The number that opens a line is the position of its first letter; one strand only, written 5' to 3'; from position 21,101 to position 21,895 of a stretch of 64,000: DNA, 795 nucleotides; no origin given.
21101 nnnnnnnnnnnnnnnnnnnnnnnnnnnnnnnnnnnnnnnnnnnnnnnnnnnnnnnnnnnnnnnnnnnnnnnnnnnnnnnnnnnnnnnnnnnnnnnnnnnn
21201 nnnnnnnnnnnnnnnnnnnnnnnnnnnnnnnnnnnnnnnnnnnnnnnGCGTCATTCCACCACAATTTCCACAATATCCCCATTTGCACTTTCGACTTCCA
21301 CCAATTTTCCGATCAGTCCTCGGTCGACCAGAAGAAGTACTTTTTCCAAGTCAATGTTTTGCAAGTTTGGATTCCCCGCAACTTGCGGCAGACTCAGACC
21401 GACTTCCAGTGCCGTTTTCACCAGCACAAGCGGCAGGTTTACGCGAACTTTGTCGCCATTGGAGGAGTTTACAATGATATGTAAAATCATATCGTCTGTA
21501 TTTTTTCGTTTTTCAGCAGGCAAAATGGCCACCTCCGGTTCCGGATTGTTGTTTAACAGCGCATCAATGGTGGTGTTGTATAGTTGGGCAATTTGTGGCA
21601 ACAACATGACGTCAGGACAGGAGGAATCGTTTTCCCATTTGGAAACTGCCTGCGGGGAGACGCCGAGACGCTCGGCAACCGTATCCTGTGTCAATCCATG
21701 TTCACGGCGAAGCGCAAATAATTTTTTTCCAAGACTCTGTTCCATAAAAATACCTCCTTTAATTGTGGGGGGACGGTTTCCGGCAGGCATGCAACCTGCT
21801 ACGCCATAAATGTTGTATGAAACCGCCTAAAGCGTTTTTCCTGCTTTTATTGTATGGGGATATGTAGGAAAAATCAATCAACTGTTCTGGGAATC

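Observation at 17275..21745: XRE regulator whose uncharacterised C-terminal domain is duplicated as a stand-alone gene, coupled to an ABC exporter pair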

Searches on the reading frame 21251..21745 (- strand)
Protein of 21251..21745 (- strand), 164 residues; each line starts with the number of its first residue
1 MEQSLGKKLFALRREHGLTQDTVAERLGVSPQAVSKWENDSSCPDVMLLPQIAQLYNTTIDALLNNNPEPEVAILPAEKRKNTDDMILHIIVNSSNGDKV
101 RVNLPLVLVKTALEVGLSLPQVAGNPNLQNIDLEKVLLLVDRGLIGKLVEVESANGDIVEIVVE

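Call 4: search_protein_families(library=pfam, proteins=[window:21254-21745:-], max_evalue=1)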
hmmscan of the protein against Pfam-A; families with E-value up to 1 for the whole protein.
seq(164 aa): 20 families
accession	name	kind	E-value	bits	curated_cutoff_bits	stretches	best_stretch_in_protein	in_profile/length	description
PF01381.28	HTH_3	-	5.3e-15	55.6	23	1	11-62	3-54/55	Helix-turn-helix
PF12844.13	HTH_19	-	1e-10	41.8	30.2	1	6-67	1-62/64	Helix-turn-helix domain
PF13560.12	HTH_31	-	3.7e-10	40.4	27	1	5-61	2-59/64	Helix-turn-helix domain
PF13384.12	HTH_23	-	2.4e-05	24.5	24.6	1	12-37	12-37/50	Homeodomain-like domain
PF08281.18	Sigma70_r4_2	-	0.0001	22.3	25.7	1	8-36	17-45/54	Sigma-70, region 4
PF04545.22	Sigma70_r4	-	0.00023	21.1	24.1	1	8-38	11-41/50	Sigma-70, region 4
PF12802.13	MarR_2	-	0.00066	20.2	27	1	9-36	11-39/61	MarR family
PF13412.12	HTH_24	-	0.0021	18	21.9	1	9-35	9-35/48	Winged helix-turn-helix DNA-binding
PF14549.12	P22_Cro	-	0.0026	17.9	30.2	1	20-38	12-30/60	DNA-binding transcriptional regulator Cro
PF15943.11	YdaS_toxin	-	0.0039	17.4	30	1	20-39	11-30/65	Bacterial toxin YdaS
PF13443.12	HTH_26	-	0.0095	16.6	22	1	11-65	4-59/63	Cro/C1-type HTH DNA-binding domain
PF01527.26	HTH_Tnp_1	-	0.016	15.8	24.1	1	15-41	21-47/75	Transposase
PF13413.12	HTH_25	-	0.021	15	24.6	1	11-40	4-33/62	Helix-turn-helix domain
PF08279.18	HTH_11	-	0.051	13.9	25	1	11-36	8-34/55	HTH domain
PF00126.33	HTH_1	-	0.11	12.8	26.6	0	23-36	19-32/60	Bacterial regulatory helix-turn-helix protein, lysR family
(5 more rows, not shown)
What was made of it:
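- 21251..21745 (-): XRE-family regulator, 164 aa. It has an N-terminal Cro/C1-type HTH (residues about 5-64), a linker, and an acidic C-terminal domain (residues about 85-164) with strand-strand, three helices, strand-strand order. Pfam HTH_3 55.6 bits (call 4).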

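Call 5: search_protein_families(library=ncbifam, proteins=[window:21254-21745:-], max_evalue=1)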
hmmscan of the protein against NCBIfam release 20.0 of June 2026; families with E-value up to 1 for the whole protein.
seq(164 aa): 28 families (the best 25 are shown)
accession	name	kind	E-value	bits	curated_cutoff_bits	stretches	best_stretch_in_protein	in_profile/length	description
NF041951.1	phage_RstR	subfamily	3.8e-13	49.6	80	1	4-71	2-69/108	RstR family transcriptional repressor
NF007408.0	PRK09943.1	equivalog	8.3e-08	32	211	1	3-72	6-78/185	HTH-type transcriptional regulator PuuR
NF052239.1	antitox_spr1629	equivalog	1.3e-06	27.8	335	1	5-62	3-60/377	spr1629 family repressor/antitoxin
TIGR03070.1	couple_hipB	subfamily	2e-06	27.7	71.65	1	4-53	2-51/58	type II toxin-antitoxin system Y4mF family antitoxin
TIGR03830.1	CxxCG_CxxCG_HTH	subfamily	3.7e-06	26.7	61.8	1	6-45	67-106/127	type II TA system antitoxin MqsA family protein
NF007257.0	PRK09706.1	subfamily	1.1e-05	25.3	101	1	2-57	3-58/135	transcriptional repressor DicA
NF041575.1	antitoxPezA_Strep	equivalog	1.4e-05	25.2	290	1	5-59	2-56/158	type II toxin-antitoxin system antitoxin PezA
NF006015.0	PRK08154.1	subfamily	1.6e-05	24.2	204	1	3-70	29-98/314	anaerobic benzoate catabolism transcriptional regulator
NF047542.1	telomere_Tap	equivalog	3.8e-05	22.6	600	1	12-71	25-80/695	telomere-associated protein Tap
NF040522.1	VC1465_fam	subfamily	0.00041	20.4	70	1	13-40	5-32/111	VC1465 family Xer recombination activation factor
TIGR02937.1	sigma70-ECF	superfamily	0.00055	19.6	42.9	1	7-38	123-154/165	sigma-70 family RNA polymerase sigma factor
NF007271.0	PRK09726.1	equivalog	0.00075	19.5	79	1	6-53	14-61/88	type II toxin-antitoxin system antitoxin HipB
NF038139.1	Reg_Aceta_RamB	equivalog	0.00084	18.1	700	1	5-58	3-56/465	acetate metabolism transcriptional regulator RamB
NF003162.0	PRK04140.1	equivalog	0.0022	17.1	263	1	6-61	128-183/317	transcriptional regulator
NF008109.0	PRK10856.1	equivalog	0.0058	16.4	208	1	3-45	13-55/334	cytoskeleton protein RodZ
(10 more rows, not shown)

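Call 9: find_homologous_proteins(query=window:21254-21745:-, max_evalue=0.001)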
Query seq(164 aa) (164 aa): 4733 proteins with E <= 0.001 among 4838 candidates; the best 120 are listed.
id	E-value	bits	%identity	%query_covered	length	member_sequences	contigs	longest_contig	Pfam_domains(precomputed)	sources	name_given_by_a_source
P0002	2.3e-97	341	99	100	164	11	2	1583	PF12844.14,PF13384.13,PF01381.29,PF13560.13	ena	-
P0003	4.4e-84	297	85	100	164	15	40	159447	PF12844.14,PF01381.29,PF13560.13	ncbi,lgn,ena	-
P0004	6.7e-82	290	84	100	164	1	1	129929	PF12844.14,PF01381.29,PF13560.13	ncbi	-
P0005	6.0e-81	287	83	100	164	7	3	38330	PF12844.14,PF13384.13,PF01381.29,PF13560.13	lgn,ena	-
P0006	1.4e-80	286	85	98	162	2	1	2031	PF12844.14,PF01381.29,PF13560.13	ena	-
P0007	2.0e-78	279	80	100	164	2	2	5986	PF12844.14,PF13384.13,PF01381.29,PF13560.13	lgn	-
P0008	2.6e-77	275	77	100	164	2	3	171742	PF12844.14,PF13384.13,PF01381.29,PF13560.13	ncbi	-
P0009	3.8e-77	275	78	100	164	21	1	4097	PF12844.14,PF01381.29,PF13560.13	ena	-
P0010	1.3e-71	257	71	100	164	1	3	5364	PF12844.14,PF01381.29,PF13560.13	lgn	-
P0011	3.6e-70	252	71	100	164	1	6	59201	PF12844.14,PF01381.29,PF13560.13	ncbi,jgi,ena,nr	ncbi:MAG: helix-turn-helix transcriptional regulator [Ruminococcaceae bacterium]|nr:helix-turn-helix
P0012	6.1e-66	239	68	100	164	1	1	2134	PF12844.14,PF01381.29,PF13560.13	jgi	jgi:transcriptional regulator with XRE-family HTH domain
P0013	3.8e-65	236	69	100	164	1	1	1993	PF12844.14,PF01381.29,PF13560.13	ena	-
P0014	4.2e-62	226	65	100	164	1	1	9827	PF12844.14,PF01381.29,PF13560.13,PF13443.13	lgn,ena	-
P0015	4.9e-62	226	65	100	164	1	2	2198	PF12844.14,PF01381.29,PF13560.13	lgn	-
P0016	5.2e-62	226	63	100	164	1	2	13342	PF12844.14,PF01381.29,PF13560.13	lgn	-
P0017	6.6e-62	225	65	100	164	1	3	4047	PF12844.14,PF01381.29,PF13560.13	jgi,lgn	jgi:transcriptional regulator with XRE-family HTH domain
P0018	7.9e-62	225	63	100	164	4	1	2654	PF12844.14,PF01381.29,PF13560.13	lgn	-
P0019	1.1e-61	225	63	100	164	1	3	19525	PF12844.14,PF01381.29,PF13560.13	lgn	-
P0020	1.9e-61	224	63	100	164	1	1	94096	PF12844.14,PF01381.29,PF13560.13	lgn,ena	-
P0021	2.3e-61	224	64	100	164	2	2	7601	PF12844.14,PF01381.29,PF13560.13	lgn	-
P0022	2.6e-61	224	66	100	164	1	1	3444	PF12844.14,PF01381.29,PF13560.13,PF13443.13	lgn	-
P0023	2.8e-61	223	64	100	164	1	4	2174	PF12844.14,PF01381.29,PF13560.13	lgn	-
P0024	3.5e-61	223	62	100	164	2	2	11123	PF12844.14,PF13384.13,PF01381.29,PF13560.13,PF13443.13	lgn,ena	-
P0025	6.1e-61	222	62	100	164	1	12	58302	PF12844.14,PF01381.29,PF13560.13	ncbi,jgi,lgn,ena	-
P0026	7.5e-61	222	64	100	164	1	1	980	PF12844.14,PF01381.29,PF13560.13,PF13443.13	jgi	jgi:transcriptional regulator with XRE-family HTH domain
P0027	9.9e-61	222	63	100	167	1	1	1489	PF12844.14,PF01381.29,PF13560.13,PF13443.13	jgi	jgi:transcriptional regulator with XRE-family HTH domain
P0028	2.1e-60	221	62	100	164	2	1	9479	PF12844.14,PF13384.13,PF01381.29,PF13560.13,PF13443.13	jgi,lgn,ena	-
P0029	2.2e-60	220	61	100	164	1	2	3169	PF12844.14,PF01381.29,PF13443.13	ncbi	ncbi:MAG: helix-turn-helix transcriptional regulator [Clostridia bacterium]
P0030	2.7e-60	220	63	100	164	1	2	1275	PF12844.14,PF01381.29,PF13560.13,PF13443.13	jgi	-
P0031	3.5e-60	220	60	100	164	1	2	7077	PF12844.14,PF01381.29,PF13560.13,PF13443.13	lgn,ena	-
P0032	3.6e-60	220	60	100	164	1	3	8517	PF12844.14,PF01381.29,PF13560.13,PF13443.13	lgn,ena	-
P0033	4.7e-60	219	63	100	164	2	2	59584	PF12844.14,PF01381.29,PF13560.13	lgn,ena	-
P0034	1.1e-59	218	63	100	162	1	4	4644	PF13412.13,PF12844.14,PF13384.13,PF01381.29,PF13560.13,PF13443.13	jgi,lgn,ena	-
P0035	1.3e-59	218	60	100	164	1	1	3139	PF12844.14,PF01381.29,PF13560.13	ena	-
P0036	2.2e-59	217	63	100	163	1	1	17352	PF12844.14,PF01381.29,PF13560.13,PF13443.13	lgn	-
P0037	2.2e-59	217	62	100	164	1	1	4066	PF13412.13,PF12844.14,PF01381.29,PF13560.13,PF13443.13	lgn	-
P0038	2.3e-59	217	64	100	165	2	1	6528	PF12844.14,PF01381.29,PF13560.13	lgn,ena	-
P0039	2.9e-59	217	64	100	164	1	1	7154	PF12844.14,PF01381.29,PF13560.13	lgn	-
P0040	3.0e-59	217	62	100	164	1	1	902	PF12844.14,PF01381.29,PF04545.23,PF13560.13,PF13443.13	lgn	-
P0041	3.1e-59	217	60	100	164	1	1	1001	PF12844.14,PF01381.29,PF13560.13,PF13443.13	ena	-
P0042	4.4e-59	216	63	100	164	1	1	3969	PF12844.14,PF01381.29,PF13560.13,PF13443.13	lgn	-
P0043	5.1e-59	216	62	100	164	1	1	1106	PF13412.13,PF12844.14,PF01381.29,PF13560.13,PF13443.13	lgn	-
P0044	5.3e-59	216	62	100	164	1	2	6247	PF13412.13,PF12844.14,PF01381.29,PF13560.13,PF13443.13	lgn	-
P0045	6.1e-59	216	62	100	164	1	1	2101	PF12844.14,PF01381.29,PF13560.13,PF13443.13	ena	-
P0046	6.6e-59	216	60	100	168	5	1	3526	PF12844.14,PF01381.29,PF13560.13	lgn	-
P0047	6.7e-59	216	60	100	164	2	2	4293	PF13412.13,PF12844.14,PF01381.29,PF13560.13,PF13443.13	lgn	-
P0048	7.2e-59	216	61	100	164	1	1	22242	PF12844.14,PF01381.29,PF08281.19,PF13560.13,PF13443.13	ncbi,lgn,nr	ncbi:MAG: helix-turn-helix domain-containing protein [Thermosediminibacteraceae bacterium]|nr:helix-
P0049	8.3e-59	215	62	100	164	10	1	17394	PF13412.13,PF12844.14,PF01381.29,PF13560.13,PF13443.13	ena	-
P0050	9.0e-59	215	61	98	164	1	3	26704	PF12844.14,PF01381.29,PF13560.13,PF13443.13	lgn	-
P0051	9.0e-59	215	60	100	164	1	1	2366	PF12844.14,PF01381.29,PF13560.13,PF13443.13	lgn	-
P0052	1.1e-58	215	63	100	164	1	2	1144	PF12844.14,PF01381.29,PF13560.13,PF13443.13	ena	-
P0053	1.2e-58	215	59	98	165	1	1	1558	PF12844.14,PF01381.29,PF13560.13,PF13443.13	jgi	jgi:transcriptional regulator with XRE-family HTH domain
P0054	1.2e-58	215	62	100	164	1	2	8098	PF13412.13,PF12844.14,PF01381.29,PF13560.13,PF13443.13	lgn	-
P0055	1.5e-58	215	62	100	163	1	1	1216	PF13412.13,PF12844.14,PF01381.29,PF13560.13,PF13443.13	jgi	-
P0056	1.8e-58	214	62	100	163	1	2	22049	PF13412.13,PF12844.14,PF01381.29,PF13560.13,PF13443.13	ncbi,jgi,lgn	ncbi:MAG: helix-turn-helix transcriptional regulator [Eubacteriales bacterium]|jgi:transcriptional r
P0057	2.0e-58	214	62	100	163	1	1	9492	PF12844.14,PF01381.29,PF13560.13,PF13443.13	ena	-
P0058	2.2e-58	214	62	100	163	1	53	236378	PF13412.13,PF12844.14,PF01381.29,PF13560.13,PF13443.13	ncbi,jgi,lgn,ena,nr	ncbi:MAG: helix-turn-helix transcriptional regulator [Clostridiales bacterium]|jgi:transcriptional r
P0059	2.5e-58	214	59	100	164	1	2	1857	PF12844.14,PF01381.29,PF13560.13,PF13443.13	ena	-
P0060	3.3e-58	213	59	100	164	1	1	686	PF12844.14,PF01381.29,PF13560.13,PF13443.13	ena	-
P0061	3.3e-58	213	60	100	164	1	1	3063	PF12844.14,PF01381.29,PF13560.13,PF13443.13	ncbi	-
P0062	3.4e-58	213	62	99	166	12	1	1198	PF12844.14,PF01381.29,PF13560.13,PF13443.13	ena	-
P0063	3.8e-58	213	59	100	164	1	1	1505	PF12844.14,PF01381.29,PF13560.13,PF13443.13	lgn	-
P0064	3.8e-58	213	62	100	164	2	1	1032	PF13412.13,PF12844.14,PF01381.29,PF13560.13,PF13443.13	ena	-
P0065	3.8e-58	213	61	99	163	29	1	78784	PF13412.13,PF12844.14,PF01381.29,PF13560.13,PF13443.13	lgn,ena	-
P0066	5.1e-58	213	63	100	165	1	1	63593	PF12844.14,PF13384.13,PF01381.29,PF08281.19,PF13560.13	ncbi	-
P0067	5.2e-58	213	62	100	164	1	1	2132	PF12844.14,PF01381.29,PF13560.13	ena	-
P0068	7.0e-58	212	62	100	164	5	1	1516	PF12844.14,PF01381.29,PF13560.13,PF13443.13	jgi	jgi:transcriptional regulator with XRE-family HTH domain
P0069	7.2e-58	212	62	100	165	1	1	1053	PF12844.14,PF13384.13,PF01381.29,PF08281.19,PF13560.13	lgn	-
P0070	7.9e-58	212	59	99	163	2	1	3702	PF12844.14,PF13384.13,PF01381.29,PF13560.13,PF13443.13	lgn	-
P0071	8.8e-58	212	61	100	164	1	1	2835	PF13412.13,PF12844.14,PF01381.29,PF13560.13,PF13443.13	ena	-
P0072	9.7e-58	212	57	100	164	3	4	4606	PF13412.13,PF12844.14,PF01381.29,PF13560.13,PF13443.13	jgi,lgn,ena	-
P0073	1.0e-57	212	57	100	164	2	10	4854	PF12844.14,PF01381.29,PF13560.13,PF13443.13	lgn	-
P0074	1.1e-57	212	59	100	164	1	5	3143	PF12844.14,PF01381.29,PF13560.13,PF13443.13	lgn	-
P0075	1.3e-57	212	57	100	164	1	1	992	PF12844.14,PF01381.29,PF13560.13,PF13443.13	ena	-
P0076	1.6e-57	211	61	100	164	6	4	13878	PF13412.13,PF12844.14,PF01381.29,PF13560.13,PF13443.13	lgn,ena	-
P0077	1.8e-57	211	59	100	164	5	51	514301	PF13412.13,PF12844.14,PF01381.29,PF13560.13,PF13443.13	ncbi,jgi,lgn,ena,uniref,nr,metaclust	ncbi:DNA-binding XRE family transcriptional regulator [Herbinix hemicellulosilytica]|jgi:transcripti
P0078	2.0e-57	211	60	99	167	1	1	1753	PF12844.14,PF01381.29,PF13560.13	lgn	-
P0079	2.2e-57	211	60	100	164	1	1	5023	PF12844.14,PF01381.29,PF13560.13,PF13443.13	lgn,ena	-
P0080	2.4e-57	211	61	100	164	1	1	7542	PF12844.14,PF01381.29,PF13560.13,PF13443.13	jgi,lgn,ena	-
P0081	2.9e-57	210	61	100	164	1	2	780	PF12844.14,PF01381.29,PF13560.13,PF13443.13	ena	-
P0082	3.0e-57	210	60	98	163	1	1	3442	PF12844.14,PF01381.29,PF13560.13,PF13443.13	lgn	-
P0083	3.1e-57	210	60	100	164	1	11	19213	PF12844.14,PF01381.29,PF13560.13,PF13443.13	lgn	-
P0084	3.1e-57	210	57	100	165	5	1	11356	PF13412.13,PF12844.14,PF13384.13,PF01381.29,PF13560.13,PF13443.13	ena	-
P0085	3.3e-57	210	60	100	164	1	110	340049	PF12844.14,PF01381.29,PF08281.19,PF13560.13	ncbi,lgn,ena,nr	ncbi:MAG: helix-turn-helix transcriptional regulator [Lachnospiraceae bacterium]|nr:helix-turn-helix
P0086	4.3e-57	210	59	100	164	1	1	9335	PF12844.14,PF01381.29,PF13560.13,PF13443.13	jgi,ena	-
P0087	4.6e-57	210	57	100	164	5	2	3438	PF12844.14,PF01381.29,PF13560.13,PF13443.13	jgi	-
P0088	5.0e-57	210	59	100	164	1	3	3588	PF12844.14,PF01381.29,PF13560.13,PF13443.13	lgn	-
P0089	5.9e-57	209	60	100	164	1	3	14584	PF12844.14,PF01381.29,PF08281.19,PF13560.13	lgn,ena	-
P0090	6.1e-57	209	60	100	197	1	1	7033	PF12844.14,PF01381.29,PF13560.13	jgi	jgi:transcriptional regulator with XRE-family HTH domain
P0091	6.2e-57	209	58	100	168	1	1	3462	PF13412.13,PF12844.14,PF13384.13,PF01381.29,PF13560.13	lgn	-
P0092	6.3e-57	209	59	100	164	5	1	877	PF12844.14,PF01381.29,PF13560.13,PF13443.13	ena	-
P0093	6.7e-57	209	62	100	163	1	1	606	PF13412.13,PF12844.14,PF01381.29,PF13560.13,PF13443.13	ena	-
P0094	6.8e-57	209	59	100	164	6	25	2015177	PF12844.14,PF01381.29,PF13560.13,PF13443.13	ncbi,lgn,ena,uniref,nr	ncbi:MAG: XRE family transcriptional regulator [Clostridiales bacterium]|uniref:helix-turn-helix tra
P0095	6.9e-57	209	59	100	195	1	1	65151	PF12844.14,PF01381.29,PF13560.13,PF13443.13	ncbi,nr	ncbi:MAG: helix-turn-helix transcriptional regulator [Anaerolineaceae bacterium]|nr:helix-turn-helix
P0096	7.5e-57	209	62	100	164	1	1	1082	PF12844.14,PF01381.29,PF13560.13,PF13443.13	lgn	-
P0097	7.7e-57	209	59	100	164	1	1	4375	PF12844.14,PF01381.29,PF13560.13,PF13443.13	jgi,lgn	-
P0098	7.7e-57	209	60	100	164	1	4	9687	PF12844.14,PF01381.29,PF13443.13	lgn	-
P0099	8.2e-57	209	57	100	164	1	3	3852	PF12844.14,PF01381.29,PF13560.13,PF13443.13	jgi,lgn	jgi:transcriptional regulator with XRE-family HTH domain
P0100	8.9e-57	209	60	98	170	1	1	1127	PF12844.14,PF01381.29,PF13560.13,PF13443.13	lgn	-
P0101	1.1e-56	209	61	100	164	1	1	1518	PF13412.13,PF12844.14,PF01381.29,PF13560.13,PF13443.13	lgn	-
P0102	1.1e-56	208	60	100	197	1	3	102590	PF12844.14,PF01381.29,PF13560.13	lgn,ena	-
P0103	1.1e-56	208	60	98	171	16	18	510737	PF12844.14,PF01381.29,PF13560.13,PF13443.13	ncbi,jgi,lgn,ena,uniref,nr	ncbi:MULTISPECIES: helix-turn-helix transcriptional regulator [unclassified Clostridium]|jgi:transcr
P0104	1.2e-56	208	59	100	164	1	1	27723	PF12844.14,PF01381.29,PF13560.13,PF13443.13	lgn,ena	-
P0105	1.2e-56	208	60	100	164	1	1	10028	PF12844.14,PF01381.29,PF13560.13,PF13443.13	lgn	-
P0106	1.5e-56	208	60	100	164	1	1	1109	PF12844.14,PF01381.29,PF13560.13,PF13443.13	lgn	-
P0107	1.6e-56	208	62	100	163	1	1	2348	PF13412.13,PF12844.14,PF01381.29,PF13560.13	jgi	jgi:transcriptional regulator with XRE-family HTH domain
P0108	1.6e-56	208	60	100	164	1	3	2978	PF12844.14,PF01381.29,PF13560.13,PF13443.13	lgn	-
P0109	1.6e-56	208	58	98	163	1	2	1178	PF12844.14,PF01381.29,PF13560.13,PF13443.13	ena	-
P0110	1.6e-56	208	60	100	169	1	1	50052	PF12844.14,PF13384.13,PF01381.29,PF13560.13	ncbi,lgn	-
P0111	1.8e-56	208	61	100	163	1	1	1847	PF13412.13,PF12844.14,PF01381.29,PF13560.13,PF13443.13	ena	-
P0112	1.9e-56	208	60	100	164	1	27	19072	PF12844.14,PF01381.29,PF13560.13,PF13443.13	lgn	-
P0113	2.1e-56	208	58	100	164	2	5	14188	PF12844.14,PF01381.29,PF13560.13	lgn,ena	-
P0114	2.3e-56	207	56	100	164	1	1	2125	PF12844.14,PF01381.29,PF13560.13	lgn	-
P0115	2.7e-56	207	58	100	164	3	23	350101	PF12844.14,PF01381.29,PF13560.13,PF13443.13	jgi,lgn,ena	-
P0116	2.8e-56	207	62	93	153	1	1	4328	PF12844.14,PF01381.29,PF13560.13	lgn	-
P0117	3.1e-56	207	59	100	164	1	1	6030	PF12844.14,PF01381.29,PF13560.13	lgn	-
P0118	3.3e-56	207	60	100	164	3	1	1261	PF12844.14,PF01381.29,PF13560.13,PF13443.13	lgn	-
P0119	3.3e-56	207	59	100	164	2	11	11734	PF12844.14,PF01381.29,PF13560.13,PF13443.13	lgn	-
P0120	3.6e-56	207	59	100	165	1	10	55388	PF12844.14,PF13384.13,PF01381.29,PF13560.13,PF13443.13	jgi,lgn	jgi:transcriptional regulator with XRE-family HTH domain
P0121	4.2e-56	207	59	100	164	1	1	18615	PF12844.14,PF13384.13,PF01381.29,PF13560.13,PF13443.13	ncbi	-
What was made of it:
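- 21251..21745 (-): 4,733 relatives found, mostly about 164 aa (call 9).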

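Call 10: find_encoding_contigs(protein=P0003, flank=6000, max_places=3)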
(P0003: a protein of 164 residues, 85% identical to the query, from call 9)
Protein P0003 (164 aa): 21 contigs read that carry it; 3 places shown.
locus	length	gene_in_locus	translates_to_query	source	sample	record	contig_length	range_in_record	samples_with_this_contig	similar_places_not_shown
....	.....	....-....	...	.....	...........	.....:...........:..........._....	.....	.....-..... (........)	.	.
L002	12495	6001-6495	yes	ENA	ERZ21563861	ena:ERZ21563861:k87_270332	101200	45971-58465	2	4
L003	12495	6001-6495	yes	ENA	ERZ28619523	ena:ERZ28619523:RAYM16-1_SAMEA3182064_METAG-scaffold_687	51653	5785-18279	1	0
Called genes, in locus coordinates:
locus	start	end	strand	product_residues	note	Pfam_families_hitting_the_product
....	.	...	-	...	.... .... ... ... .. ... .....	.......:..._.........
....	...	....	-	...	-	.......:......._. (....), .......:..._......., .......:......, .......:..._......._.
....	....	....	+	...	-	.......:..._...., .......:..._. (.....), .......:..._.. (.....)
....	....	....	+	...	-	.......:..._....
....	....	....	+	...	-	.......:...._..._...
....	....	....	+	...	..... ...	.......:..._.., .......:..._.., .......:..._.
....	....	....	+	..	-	-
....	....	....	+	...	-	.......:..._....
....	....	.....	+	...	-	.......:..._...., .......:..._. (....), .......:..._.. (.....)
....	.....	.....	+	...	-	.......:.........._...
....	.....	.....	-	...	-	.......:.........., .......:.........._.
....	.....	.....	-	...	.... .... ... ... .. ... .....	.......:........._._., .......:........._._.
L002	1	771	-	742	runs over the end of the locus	PF00521:DNA_topoisoIV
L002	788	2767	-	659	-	PF02518:HATPase_c (weak), PF00204:DNA_gyraseB, PF01751:Toprim, PF00986:DNA_gyraseB_C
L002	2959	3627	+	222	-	PF00005:ABC_tran, PF02463:SMC_N (faint), PF13304:AAA_21 (faint)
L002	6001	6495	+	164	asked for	PF12844:HTH_19, PF13560:HTH_31, PF01381:HTH_3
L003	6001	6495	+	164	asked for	PF12844:HTH_19, PF13560:HTH_31, PF01381:HTH_3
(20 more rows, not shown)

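Call 11: find_encoding_contigs(protein=P0011, flank=6000, max_places=3)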
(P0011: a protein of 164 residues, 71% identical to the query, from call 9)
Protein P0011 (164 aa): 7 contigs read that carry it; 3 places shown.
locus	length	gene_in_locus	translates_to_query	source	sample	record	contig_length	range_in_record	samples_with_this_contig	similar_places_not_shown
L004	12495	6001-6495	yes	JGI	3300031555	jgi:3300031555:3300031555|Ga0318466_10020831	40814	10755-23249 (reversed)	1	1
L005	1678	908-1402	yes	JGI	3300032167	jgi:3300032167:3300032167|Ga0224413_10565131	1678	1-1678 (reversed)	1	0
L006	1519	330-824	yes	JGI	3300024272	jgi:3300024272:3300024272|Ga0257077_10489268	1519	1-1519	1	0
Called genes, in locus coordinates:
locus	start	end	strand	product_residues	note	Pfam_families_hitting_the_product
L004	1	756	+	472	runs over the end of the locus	PF02614:UxaC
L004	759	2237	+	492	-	PF01232:Mannitol_dh, PF08125:Mannitol_dh_C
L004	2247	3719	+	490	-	PF08666:SAF, PF04295:GD_AH_second, PF20629:GD_AH_C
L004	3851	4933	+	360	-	PF22244:GCE_fung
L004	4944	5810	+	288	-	PF00248:Aldo_ket_red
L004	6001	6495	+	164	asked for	PF12844:HTH_19, PF13560:HTH_31, PF01381:HTH_3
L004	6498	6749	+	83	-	-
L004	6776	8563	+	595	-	PF00005:ABC_tran, PF02463:SMC_N (faint), PF13304:AAA_21 (faint)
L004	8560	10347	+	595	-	PF00005:ABC_tran, PF02463:SMC_N (weak), PF13304:AAA_21 (faint)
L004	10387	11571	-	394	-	PF01594:AI-2E_transport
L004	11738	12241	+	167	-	PF13671:AAA_33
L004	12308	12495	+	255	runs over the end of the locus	PF02522:Antibiotic_NAT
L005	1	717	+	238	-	?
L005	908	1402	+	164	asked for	PF12844:HTH_19, PF13560:HTH_31, PF01381:HTH_3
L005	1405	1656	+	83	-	-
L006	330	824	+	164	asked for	PF12844:HTH_19, PF13560:HTH_31, PF01381:HTH_3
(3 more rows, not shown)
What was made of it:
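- Adjacency and the same strand in the window and in relatives of 71-85% identity (calls 10, 11).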
